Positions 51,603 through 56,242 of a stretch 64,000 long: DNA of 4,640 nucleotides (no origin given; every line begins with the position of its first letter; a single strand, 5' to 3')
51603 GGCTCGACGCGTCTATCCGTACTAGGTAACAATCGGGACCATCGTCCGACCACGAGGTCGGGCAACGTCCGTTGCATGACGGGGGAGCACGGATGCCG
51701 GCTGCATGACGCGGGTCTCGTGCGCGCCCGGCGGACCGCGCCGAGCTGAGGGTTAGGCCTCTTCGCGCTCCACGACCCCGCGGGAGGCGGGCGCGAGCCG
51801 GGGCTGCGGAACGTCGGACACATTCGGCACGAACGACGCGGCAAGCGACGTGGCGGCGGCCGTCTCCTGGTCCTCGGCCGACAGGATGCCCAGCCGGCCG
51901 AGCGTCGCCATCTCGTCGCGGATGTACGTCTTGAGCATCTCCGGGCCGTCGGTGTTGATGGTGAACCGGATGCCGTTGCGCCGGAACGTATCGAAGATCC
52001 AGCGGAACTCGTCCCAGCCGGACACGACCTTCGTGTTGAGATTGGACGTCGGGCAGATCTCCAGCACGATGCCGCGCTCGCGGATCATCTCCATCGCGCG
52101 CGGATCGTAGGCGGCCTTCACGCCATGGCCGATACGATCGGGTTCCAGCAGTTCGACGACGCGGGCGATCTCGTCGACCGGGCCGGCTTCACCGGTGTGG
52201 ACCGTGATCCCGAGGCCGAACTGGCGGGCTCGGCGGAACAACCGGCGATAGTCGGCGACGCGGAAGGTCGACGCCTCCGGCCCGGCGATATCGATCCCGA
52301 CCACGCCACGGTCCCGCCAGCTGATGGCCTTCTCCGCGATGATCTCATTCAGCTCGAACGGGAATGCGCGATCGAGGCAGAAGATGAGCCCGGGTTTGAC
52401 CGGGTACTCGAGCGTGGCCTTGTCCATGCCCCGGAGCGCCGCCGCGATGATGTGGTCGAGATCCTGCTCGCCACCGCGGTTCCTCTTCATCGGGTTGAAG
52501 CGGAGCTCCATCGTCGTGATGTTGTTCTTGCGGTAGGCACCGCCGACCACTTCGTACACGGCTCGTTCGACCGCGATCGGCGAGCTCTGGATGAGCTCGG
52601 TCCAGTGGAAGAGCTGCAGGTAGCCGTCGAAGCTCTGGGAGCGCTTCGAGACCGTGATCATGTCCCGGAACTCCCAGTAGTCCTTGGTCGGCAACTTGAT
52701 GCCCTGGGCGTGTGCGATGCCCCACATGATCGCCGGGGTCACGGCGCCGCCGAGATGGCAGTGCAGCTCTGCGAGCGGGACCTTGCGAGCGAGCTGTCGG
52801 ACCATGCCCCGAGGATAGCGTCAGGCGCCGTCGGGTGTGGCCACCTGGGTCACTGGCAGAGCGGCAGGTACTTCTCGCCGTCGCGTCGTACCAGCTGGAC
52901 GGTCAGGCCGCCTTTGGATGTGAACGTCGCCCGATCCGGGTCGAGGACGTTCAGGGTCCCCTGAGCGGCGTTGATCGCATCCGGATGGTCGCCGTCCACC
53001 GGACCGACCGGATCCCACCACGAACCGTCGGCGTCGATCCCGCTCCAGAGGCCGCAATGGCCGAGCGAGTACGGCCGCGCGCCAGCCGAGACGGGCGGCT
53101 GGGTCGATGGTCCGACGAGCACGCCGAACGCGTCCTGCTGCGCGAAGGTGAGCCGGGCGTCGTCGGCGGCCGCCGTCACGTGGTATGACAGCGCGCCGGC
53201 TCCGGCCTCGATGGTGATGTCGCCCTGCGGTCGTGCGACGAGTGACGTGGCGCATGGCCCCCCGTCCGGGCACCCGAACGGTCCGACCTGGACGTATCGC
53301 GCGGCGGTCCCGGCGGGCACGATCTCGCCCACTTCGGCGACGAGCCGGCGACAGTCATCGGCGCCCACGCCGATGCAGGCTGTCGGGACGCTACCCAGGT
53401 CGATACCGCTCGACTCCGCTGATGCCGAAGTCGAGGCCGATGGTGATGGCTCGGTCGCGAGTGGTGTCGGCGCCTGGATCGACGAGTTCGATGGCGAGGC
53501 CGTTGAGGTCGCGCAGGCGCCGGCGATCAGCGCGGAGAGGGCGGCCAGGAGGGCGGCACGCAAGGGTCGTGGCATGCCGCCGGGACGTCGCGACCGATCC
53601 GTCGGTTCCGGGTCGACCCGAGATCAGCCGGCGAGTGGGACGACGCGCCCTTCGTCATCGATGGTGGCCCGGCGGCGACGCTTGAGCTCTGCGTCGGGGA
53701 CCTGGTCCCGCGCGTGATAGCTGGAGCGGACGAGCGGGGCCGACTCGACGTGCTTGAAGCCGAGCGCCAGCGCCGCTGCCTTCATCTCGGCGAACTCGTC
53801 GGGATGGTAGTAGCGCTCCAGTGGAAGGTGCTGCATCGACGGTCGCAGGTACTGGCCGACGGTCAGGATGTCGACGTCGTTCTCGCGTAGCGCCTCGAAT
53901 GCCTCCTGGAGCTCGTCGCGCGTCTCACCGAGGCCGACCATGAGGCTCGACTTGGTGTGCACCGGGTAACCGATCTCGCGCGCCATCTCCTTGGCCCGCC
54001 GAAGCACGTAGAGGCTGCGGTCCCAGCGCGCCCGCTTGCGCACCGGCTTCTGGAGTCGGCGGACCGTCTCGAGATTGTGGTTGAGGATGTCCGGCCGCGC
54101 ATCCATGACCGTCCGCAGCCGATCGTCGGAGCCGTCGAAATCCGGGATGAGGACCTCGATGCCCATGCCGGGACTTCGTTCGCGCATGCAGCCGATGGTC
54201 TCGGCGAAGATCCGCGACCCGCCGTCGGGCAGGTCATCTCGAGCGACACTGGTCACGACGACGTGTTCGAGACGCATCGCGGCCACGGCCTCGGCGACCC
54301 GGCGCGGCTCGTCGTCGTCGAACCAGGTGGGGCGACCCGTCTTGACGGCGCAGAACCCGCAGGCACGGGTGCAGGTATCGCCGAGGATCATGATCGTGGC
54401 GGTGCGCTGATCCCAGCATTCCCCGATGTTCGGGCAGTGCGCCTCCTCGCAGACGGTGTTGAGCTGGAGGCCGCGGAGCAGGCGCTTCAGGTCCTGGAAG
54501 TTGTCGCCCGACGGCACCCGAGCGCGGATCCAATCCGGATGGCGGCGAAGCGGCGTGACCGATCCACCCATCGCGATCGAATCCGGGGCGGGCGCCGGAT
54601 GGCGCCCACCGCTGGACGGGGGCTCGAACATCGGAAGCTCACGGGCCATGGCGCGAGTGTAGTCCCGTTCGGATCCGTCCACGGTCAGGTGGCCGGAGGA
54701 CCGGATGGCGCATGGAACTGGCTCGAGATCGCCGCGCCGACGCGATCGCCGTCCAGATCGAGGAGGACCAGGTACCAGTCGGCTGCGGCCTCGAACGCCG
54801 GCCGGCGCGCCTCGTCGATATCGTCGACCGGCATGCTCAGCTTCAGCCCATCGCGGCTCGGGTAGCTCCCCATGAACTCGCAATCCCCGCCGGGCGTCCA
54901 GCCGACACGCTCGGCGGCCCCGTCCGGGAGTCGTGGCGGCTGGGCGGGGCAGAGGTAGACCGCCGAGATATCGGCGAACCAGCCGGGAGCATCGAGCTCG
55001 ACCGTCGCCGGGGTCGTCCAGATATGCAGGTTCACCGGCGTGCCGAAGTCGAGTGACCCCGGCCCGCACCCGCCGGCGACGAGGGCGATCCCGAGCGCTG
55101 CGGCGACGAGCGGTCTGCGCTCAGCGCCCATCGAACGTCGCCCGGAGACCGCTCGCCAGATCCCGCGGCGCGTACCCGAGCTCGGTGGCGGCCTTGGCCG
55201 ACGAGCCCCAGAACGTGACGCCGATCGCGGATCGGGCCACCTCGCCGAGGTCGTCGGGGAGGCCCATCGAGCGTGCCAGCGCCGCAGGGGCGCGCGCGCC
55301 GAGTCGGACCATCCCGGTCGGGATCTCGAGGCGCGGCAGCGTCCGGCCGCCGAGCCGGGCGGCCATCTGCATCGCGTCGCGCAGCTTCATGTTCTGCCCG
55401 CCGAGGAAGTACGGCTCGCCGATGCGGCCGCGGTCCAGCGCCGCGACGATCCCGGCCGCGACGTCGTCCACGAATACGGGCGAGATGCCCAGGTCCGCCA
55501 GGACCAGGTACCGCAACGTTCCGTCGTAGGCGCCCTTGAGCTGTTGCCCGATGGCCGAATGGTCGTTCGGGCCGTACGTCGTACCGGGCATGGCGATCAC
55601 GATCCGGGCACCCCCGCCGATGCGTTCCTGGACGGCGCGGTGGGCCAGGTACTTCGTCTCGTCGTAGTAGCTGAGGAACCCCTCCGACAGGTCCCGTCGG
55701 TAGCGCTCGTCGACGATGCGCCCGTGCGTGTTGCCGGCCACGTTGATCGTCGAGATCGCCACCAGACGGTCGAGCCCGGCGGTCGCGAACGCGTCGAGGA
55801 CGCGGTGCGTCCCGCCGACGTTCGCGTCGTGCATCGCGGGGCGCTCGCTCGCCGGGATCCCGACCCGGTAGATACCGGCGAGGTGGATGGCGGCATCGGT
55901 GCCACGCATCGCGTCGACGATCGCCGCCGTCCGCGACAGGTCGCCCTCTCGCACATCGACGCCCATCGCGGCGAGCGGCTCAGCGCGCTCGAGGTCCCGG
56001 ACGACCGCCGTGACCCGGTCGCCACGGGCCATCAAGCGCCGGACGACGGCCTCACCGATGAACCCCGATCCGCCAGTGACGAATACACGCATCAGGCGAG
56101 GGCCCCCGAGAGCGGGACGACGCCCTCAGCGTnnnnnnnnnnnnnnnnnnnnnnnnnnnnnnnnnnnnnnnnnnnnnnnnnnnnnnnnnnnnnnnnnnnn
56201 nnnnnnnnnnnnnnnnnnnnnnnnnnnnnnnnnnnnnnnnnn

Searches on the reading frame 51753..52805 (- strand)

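Call 41: search_protein_families(library=pfam, proteins=[window:51753-52805:-], max_evalue=0.001)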
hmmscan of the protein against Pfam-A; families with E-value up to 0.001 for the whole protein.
window:51753-52805:- (350 aa): 2 families
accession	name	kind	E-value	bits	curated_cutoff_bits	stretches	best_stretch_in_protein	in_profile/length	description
PF00962.28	A_deaminase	-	1.1e-63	215.7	27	1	10-328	1-317/330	Adenosine deaminase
PF01979.26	Amidohydro_1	-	0.00022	21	25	1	119-294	57-258/345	Amidohydrolase family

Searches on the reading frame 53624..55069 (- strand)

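Call 41: search_protein_families(library=pfam, proteins=[window:53624-55069:-], max_evalue=0.001)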
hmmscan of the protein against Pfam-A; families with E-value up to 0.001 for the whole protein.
window:53624-55069:- (481 aa): 2 families
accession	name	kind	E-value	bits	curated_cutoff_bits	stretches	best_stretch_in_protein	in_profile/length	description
PF04055.27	Radical_SAM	-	2.3e-20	73.9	29.5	1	227-393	1-165/166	Radical SAM superfamily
PF16881.10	LIAS_N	-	2.2e-10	41.3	27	1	175-212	59-96/96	N-terminal domain of lipoyl synthase of Radical_SAM family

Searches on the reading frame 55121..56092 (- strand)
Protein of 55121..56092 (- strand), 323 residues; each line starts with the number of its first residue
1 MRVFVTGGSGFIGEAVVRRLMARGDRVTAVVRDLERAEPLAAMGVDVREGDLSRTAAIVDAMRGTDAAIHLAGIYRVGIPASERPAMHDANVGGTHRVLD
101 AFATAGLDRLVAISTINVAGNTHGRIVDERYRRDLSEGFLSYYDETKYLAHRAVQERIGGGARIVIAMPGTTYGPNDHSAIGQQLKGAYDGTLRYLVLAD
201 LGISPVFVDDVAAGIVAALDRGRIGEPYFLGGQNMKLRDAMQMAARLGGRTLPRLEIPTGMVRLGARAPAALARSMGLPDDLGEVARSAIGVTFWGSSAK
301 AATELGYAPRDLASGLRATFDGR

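Call 41: search_protein_families(library=pfam, proteins=[window:55121-56092:-], max_evalue=0.001)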
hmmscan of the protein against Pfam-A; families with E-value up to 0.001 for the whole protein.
window:55121-56092:- (323 aa): 10 families
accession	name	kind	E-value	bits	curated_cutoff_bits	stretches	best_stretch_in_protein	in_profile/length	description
PF01370.27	Epimerase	-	2.8e-29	102.6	20.9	1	3-230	1-239/240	NAD dependent epimerase/dehydratase family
PF01073.25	3Beta_HSD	-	1.1e-22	80.8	22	1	5-219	2-229/280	3-beta hydroxysteroid dehydrogenase/isomerase family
PF13460.12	NAD_binding_10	-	2.4e-18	67.1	27.2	1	7-154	1-131/184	NAD(P)H-binding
PF16363.11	GDP_Man_Dehyd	-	1.6e-12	48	27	1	4-250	1-268/332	GDP-mannose 4,6 dehydratase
PF07993.18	NAD_binding_4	-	1.2e-11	44.7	20.1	1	5-183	1-215/258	Male sterility protein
PF05368.20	NmrA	-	2e-10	41.2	27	1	2-78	4-79/298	NmrA-like family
PF04321.23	RmlD_sub_bind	-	2.8e-09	36.9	27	1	1-222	1-200/287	RmlD substrate binding domain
PF02719.21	Polysacc_synt_2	-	1.8e-05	24.5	20.2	1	3-115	1-128/293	Polysaccharide biosynthesis protein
PF00106.31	adh_short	-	0.00027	20.9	26.6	1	3-63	3-69/195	short chain dehydrogenase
PF03435.24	Sacchrp_dh_NADP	-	0.00035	21.3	25.1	1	8-75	5-79/129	Saccharopine dehydrogenase NADP binding domain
